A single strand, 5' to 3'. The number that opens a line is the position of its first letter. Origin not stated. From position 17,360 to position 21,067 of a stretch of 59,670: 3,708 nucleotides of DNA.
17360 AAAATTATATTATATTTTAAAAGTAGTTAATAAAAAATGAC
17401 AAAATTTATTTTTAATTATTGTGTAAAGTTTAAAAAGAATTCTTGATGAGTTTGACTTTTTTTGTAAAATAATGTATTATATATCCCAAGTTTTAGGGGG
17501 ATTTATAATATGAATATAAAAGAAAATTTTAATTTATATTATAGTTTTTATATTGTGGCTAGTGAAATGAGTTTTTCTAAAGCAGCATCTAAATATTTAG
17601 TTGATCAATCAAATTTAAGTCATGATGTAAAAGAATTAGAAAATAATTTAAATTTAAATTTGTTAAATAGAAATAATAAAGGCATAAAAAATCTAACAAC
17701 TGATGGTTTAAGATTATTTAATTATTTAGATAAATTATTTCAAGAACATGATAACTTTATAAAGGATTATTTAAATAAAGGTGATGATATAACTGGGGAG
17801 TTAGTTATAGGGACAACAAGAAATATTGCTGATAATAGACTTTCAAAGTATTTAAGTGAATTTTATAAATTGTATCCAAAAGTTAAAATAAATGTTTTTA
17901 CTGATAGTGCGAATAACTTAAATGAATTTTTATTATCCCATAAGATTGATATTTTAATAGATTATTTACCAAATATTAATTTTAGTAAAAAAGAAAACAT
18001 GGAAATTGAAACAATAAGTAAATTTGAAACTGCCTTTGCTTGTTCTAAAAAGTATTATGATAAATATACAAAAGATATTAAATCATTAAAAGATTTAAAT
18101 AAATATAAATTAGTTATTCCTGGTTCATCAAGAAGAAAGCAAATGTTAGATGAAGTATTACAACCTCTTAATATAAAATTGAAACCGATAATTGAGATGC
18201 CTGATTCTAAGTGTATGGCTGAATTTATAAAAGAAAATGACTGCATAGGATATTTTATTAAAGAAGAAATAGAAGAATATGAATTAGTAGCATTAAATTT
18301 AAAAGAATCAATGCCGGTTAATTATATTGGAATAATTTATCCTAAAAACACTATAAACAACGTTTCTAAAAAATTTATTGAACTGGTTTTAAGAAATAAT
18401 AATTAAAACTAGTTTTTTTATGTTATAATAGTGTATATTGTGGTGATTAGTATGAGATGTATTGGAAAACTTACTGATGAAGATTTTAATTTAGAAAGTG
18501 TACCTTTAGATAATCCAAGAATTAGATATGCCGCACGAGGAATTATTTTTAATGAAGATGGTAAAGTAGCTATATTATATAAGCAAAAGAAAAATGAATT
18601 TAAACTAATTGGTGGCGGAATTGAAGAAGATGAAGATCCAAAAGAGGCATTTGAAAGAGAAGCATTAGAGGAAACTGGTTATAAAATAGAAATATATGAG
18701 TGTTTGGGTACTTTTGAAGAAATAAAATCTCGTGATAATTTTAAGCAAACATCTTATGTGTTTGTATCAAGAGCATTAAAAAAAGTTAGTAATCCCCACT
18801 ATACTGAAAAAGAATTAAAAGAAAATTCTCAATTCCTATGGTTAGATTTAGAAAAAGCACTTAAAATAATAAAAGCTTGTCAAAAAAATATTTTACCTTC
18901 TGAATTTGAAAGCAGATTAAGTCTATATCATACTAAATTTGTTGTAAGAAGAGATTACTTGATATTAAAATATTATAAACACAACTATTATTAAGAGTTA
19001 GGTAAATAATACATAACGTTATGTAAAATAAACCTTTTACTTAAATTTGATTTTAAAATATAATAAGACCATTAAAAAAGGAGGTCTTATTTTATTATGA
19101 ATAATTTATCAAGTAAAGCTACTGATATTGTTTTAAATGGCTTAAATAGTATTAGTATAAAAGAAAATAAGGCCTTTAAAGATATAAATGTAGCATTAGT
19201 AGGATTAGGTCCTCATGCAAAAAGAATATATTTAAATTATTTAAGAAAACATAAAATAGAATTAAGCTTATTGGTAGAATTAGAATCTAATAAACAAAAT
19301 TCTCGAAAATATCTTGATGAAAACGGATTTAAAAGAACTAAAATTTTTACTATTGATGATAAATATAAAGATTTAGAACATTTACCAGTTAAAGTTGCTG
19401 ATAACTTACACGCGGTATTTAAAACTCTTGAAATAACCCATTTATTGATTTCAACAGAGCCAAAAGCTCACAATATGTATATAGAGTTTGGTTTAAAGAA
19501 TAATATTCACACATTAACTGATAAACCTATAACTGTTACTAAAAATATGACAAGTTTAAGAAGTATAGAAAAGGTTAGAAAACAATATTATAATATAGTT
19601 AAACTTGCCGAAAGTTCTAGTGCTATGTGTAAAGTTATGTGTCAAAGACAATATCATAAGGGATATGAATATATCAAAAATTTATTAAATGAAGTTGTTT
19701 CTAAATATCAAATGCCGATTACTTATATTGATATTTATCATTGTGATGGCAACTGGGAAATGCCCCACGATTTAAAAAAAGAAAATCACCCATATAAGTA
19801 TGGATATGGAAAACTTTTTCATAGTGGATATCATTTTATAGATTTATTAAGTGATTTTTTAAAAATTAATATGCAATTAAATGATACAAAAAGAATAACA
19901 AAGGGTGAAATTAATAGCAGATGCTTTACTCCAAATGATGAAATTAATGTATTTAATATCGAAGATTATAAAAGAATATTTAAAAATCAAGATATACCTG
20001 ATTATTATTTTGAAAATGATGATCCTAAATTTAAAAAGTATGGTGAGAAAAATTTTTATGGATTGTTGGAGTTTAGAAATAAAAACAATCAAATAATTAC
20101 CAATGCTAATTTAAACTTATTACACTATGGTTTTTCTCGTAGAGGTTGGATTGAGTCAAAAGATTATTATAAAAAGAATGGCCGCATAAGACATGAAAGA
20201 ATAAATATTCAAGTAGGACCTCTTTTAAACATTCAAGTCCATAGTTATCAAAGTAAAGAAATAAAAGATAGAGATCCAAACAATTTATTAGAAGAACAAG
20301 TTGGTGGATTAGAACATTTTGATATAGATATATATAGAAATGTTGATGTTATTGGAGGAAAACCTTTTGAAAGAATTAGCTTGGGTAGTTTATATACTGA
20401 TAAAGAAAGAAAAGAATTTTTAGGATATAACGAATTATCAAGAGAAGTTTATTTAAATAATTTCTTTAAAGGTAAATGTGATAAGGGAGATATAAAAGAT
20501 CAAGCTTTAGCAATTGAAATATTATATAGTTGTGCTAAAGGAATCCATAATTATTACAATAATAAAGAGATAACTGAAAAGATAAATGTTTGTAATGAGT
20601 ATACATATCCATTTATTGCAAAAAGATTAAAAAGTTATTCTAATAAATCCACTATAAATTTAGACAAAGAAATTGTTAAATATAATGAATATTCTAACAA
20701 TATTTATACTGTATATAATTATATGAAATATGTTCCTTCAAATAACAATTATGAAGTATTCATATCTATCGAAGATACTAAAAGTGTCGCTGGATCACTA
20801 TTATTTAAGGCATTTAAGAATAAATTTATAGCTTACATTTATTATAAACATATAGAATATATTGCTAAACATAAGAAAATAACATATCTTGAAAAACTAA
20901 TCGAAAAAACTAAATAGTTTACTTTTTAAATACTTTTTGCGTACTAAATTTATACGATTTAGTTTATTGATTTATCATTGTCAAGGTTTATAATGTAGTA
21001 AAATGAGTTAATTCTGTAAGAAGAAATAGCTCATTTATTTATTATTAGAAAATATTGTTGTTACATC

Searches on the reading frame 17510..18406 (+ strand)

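Call 9: search_protein_families(library=pfam, max_evalue=0.001, proteins=[window:17510-18406:+])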
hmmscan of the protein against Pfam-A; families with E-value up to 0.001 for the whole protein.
window:17510-18406:+ (298 aa): 3 families
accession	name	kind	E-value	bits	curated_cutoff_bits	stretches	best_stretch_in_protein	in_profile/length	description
PF03466.25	LysR_substrate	-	3.8e-21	75.9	28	1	94-295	4-206/209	LysR substrate binding domain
PF00126.33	HTH_1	-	1.6e-10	41.2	26.6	1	9-66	3-59/60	Bacterial regulatory helix-turn-helix protein, lysR family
PF01379.25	Porphobil_deam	-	0.001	19.1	22.1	0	105-223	36-139/207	Porphobilinogen deaminase, dipyromethane cofactor binding domain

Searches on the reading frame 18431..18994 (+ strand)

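Call 9: search_protein_families(library=pfam, max_evalue=0.001, proteins=[window:18431-18994:+])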
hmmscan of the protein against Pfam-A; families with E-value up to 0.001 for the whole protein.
window:18431-18994:+ (187 aa): 1 family
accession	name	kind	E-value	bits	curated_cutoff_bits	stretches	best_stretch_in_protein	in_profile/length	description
PF00293.34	NUDIX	-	2.4e-16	60.4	21.1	1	32-154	3-130/134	NUDIX domain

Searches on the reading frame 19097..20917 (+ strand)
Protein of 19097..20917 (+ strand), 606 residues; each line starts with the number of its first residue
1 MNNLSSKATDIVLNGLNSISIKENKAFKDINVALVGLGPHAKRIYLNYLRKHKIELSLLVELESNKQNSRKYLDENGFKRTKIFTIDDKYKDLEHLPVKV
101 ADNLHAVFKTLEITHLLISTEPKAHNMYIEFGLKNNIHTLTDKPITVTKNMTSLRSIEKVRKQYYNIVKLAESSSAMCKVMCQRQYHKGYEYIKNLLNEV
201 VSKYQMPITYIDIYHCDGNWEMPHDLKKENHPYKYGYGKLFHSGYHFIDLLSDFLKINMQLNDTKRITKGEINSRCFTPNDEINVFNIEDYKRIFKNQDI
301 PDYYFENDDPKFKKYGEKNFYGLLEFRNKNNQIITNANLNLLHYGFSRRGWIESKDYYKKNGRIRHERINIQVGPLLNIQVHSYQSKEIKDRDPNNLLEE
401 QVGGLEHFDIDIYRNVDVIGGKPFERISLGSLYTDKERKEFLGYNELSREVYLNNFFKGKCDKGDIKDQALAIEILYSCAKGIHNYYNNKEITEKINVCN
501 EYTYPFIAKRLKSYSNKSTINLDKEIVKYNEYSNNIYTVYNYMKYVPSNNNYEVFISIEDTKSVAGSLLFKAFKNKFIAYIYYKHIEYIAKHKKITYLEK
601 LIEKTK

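Call 9: search_protein_families(library=pfam, max_evalue=0.001, proteins=[window:19097-20917:+])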
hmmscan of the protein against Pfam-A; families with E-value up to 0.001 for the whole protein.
window:19097-20917:+ (606 aa): 1 family
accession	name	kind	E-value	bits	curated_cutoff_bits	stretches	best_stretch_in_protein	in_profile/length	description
PF01408.29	GFO_IDH_MocA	-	2.3e-06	28.7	24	1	30-149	1-99/120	Oxidoreductase family, NAD-binding Rossmann fold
